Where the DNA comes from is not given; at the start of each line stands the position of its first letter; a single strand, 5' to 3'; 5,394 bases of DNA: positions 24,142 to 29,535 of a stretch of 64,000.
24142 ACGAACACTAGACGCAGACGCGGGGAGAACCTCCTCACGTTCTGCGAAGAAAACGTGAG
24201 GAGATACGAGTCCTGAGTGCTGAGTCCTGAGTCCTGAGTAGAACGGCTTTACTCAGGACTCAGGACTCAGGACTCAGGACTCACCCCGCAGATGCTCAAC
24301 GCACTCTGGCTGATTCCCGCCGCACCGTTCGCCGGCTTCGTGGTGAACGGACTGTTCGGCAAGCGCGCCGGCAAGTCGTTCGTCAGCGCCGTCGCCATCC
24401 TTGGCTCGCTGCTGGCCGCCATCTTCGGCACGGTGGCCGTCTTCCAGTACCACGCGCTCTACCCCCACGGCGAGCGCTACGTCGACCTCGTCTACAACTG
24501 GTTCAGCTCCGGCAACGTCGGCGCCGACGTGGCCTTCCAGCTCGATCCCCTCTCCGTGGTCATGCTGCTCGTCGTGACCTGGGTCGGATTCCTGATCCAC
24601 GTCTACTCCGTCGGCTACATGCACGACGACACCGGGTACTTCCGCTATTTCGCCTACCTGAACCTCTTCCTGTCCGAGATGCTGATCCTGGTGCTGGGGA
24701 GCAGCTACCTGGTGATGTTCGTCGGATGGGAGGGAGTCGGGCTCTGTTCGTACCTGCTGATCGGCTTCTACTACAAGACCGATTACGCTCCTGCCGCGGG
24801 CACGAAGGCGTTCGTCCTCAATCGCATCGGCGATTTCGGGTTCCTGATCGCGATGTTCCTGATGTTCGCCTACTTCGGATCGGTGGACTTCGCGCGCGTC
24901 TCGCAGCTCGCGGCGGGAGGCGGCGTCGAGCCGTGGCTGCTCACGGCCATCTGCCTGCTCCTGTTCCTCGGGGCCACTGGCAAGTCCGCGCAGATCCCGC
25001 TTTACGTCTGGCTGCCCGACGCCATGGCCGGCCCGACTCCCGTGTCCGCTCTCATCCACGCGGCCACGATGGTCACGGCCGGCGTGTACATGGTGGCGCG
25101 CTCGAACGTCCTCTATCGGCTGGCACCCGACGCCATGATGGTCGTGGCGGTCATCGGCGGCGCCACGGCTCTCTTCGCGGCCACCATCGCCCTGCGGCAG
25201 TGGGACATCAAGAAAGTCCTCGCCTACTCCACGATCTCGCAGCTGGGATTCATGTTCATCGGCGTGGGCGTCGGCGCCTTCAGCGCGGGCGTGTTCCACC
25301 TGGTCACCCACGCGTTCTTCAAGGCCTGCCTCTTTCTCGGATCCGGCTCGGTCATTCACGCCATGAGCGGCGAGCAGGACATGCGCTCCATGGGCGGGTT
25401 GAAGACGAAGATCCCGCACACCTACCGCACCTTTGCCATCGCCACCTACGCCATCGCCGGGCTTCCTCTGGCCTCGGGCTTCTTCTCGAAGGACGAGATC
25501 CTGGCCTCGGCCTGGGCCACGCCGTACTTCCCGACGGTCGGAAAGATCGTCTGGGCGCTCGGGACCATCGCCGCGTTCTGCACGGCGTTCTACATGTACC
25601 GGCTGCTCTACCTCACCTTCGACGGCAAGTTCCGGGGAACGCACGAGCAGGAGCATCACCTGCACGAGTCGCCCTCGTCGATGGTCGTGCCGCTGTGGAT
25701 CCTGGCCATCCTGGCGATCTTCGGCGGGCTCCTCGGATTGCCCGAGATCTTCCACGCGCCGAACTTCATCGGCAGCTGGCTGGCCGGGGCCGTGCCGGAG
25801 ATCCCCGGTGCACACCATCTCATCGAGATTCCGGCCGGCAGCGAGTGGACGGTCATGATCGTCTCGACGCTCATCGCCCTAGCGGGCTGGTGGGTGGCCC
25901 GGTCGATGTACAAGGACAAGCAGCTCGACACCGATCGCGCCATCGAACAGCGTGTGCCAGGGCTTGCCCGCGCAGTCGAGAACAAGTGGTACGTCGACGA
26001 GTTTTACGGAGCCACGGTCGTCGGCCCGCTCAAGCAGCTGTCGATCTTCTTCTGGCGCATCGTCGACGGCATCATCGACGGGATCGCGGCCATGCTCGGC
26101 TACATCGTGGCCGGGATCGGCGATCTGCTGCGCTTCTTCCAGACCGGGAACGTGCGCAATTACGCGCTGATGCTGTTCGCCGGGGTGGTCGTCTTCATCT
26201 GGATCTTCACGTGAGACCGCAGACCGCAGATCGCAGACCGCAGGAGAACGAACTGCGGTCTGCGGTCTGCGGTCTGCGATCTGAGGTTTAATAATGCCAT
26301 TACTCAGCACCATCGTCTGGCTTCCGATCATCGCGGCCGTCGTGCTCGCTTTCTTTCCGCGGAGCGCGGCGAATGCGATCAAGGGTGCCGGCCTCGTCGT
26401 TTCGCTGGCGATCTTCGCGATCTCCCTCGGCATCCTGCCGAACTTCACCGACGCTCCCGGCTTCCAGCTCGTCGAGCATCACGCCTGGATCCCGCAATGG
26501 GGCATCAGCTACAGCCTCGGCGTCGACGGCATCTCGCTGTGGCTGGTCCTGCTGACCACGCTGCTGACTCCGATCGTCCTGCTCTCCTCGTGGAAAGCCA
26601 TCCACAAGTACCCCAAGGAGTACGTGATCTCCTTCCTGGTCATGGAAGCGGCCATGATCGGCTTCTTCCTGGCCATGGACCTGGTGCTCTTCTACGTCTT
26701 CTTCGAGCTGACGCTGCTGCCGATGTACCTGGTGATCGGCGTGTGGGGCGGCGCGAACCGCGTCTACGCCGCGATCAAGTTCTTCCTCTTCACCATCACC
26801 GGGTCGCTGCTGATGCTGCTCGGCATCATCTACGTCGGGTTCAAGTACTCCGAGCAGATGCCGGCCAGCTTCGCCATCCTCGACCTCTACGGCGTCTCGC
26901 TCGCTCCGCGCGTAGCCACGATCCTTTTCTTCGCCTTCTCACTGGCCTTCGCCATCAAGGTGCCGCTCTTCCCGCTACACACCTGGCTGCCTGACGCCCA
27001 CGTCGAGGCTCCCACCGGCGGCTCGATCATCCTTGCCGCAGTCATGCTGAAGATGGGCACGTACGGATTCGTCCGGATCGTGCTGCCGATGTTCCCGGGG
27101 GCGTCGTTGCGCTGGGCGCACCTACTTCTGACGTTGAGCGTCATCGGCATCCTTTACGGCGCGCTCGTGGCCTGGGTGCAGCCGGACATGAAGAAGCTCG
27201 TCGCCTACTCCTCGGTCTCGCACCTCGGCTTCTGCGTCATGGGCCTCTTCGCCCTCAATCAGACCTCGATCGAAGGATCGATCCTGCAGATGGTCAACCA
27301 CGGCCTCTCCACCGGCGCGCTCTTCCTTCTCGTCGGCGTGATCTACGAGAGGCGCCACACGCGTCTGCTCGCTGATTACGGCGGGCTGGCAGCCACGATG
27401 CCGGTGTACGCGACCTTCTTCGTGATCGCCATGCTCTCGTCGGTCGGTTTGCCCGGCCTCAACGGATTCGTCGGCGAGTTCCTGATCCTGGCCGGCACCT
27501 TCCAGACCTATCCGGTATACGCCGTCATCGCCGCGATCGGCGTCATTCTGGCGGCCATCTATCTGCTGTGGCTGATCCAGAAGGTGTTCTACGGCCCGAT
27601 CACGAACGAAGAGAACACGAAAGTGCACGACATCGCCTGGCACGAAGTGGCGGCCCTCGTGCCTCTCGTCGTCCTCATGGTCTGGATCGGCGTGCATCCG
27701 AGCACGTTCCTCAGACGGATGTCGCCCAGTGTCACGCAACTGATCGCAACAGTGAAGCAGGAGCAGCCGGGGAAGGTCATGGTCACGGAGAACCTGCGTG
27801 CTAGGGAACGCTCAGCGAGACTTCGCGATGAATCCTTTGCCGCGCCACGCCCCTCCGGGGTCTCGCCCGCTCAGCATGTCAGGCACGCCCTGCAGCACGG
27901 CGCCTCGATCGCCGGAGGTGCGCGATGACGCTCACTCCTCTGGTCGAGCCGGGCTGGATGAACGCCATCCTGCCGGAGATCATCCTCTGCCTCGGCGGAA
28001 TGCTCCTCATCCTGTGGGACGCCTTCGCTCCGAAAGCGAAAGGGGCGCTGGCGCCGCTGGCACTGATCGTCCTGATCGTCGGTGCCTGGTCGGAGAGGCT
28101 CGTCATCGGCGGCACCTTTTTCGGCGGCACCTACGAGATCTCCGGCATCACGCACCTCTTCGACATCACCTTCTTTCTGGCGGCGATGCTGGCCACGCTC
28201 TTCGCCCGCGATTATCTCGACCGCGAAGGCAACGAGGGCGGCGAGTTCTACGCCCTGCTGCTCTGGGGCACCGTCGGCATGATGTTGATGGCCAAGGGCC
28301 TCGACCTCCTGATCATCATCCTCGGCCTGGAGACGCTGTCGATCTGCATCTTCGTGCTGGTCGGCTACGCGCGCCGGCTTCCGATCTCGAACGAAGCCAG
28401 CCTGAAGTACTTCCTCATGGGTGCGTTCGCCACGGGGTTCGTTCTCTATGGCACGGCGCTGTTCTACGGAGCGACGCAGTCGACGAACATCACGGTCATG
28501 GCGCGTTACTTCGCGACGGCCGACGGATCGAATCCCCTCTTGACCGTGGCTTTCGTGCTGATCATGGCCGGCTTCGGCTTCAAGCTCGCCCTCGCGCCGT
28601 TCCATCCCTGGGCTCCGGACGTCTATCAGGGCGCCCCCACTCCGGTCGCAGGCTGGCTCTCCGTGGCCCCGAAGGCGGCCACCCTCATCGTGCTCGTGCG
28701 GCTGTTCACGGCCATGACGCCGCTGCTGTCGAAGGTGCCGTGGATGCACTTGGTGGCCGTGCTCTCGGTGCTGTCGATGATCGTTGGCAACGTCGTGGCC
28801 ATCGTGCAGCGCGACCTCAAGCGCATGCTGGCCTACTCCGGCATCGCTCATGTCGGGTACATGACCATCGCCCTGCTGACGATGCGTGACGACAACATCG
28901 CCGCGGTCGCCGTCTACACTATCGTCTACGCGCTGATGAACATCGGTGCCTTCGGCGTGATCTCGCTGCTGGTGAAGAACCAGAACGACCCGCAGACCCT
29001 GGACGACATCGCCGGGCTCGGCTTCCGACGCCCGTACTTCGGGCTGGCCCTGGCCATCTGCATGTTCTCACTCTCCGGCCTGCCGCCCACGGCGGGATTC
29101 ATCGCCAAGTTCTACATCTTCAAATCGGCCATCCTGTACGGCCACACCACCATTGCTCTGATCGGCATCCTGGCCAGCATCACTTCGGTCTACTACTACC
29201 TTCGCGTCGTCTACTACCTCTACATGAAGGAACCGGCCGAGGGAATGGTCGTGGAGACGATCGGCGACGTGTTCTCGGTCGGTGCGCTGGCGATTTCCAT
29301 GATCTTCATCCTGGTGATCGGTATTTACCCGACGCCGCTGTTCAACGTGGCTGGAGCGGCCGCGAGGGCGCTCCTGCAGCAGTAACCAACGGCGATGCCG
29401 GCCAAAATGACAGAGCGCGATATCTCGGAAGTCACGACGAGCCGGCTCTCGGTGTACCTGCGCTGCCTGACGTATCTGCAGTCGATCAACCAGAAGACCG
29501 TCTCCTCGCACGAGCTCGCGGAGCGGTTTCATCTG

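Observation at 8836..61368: Hairpins whose two arms are tandem heptamer arrays: 17 copies of a repeat family defined by architecture, not sequence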

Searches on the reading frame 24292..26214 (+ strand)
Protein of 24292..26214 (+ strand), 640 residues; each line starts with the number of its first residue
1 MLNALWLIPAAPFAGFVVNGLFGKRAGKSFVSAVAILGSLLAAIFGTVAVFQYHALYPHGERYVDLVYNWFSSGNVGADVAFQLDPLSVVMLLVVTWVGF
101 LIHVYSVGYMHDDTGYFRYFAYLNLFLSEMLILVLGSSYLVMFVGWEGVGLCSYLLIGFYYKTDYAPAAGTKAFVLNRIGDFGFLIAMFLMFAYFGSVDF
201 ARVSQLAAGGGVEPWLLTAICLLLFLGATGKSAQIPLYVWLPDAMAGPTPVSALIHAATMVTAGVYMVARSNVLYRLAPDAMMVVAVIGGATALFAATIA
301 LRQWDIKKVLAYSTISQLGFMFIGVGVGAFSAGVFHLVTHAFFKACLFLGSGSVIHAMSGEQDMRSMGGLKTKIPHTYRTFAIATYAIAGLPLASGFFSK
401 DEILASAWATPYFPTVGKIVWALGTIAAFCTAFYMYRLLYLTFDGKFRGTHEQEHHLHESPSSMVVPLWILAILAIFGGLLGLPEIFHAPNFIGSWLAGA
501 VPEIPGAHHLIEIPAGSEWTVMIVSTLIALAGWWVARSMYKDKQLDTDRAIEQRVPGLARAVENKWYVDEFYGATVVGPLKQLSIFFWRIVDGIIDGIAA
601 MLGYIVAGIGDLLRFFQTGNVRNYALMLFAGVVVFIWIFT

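Call 8: search_protein_families(library=pfam, proteins=[window:24292-26214:+])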
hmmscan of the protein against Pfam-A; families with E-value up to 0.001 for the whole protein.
window:24292-26214:+ (640 aa): 3 families
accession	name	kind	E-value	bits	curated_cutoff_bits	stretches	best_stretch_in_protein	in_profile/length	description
PF00361.26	Proton_antipo_M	-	5e-82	275.8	21.5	1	139-410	4-278/294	NADH:quinone oxidoreductase/Mrp antiporter, TM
PF00662.26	Proton_antipo_N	-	2.2e-20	72.7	24.5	1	70-120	1-51/51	NADH-Ubiquinone oxidoreductase (complex I), chain 5 N-terminus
PF01010.25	Proton_antipo_C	-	0.00017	21.7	26.8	0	455-584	91-236/243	NADH-dehyrogenase subunit F, TMs, (complex I) C-terminus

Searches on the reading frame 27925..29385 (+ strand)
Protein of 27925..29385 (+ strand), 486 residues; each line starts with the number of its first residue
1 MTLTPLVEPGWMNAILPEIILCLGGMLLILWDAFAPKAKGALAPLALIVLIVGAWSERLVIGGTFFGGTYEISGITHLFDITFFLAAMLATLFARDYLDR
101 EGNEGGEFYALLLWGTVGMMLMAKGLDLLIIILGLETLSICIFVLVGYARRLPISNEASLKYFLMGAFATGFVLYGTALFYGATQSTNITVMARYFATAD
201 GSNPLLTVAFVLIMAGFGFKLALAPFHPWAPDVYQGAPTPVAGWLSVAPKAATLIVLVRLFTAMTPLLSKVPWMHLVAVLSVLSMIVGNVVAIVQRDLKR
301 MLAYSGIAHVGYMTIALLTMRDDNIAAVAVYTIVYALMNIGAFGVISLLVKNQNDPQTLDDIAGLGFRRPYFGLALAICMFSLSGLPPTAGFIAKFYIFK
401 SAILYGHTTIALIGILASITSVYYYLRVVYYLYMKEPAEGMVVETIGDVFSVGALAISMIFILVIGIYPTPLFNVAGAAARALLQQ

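Call 8: search_protein_families(library=pfam, proteins=[window:27925-29385:+])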
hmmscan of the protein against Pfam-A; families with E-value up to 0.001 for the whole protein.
window:27925-29385:+ (486 aa): 1 family
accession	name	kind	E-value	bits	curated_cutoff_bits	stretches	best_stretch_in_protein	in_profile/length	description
PF00361.26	Proton_antipo_M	-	8.6e-74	248.8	21.5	1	127-418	3-291/294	NADH:quinone oxidoreductase/Mrp antiporter, TM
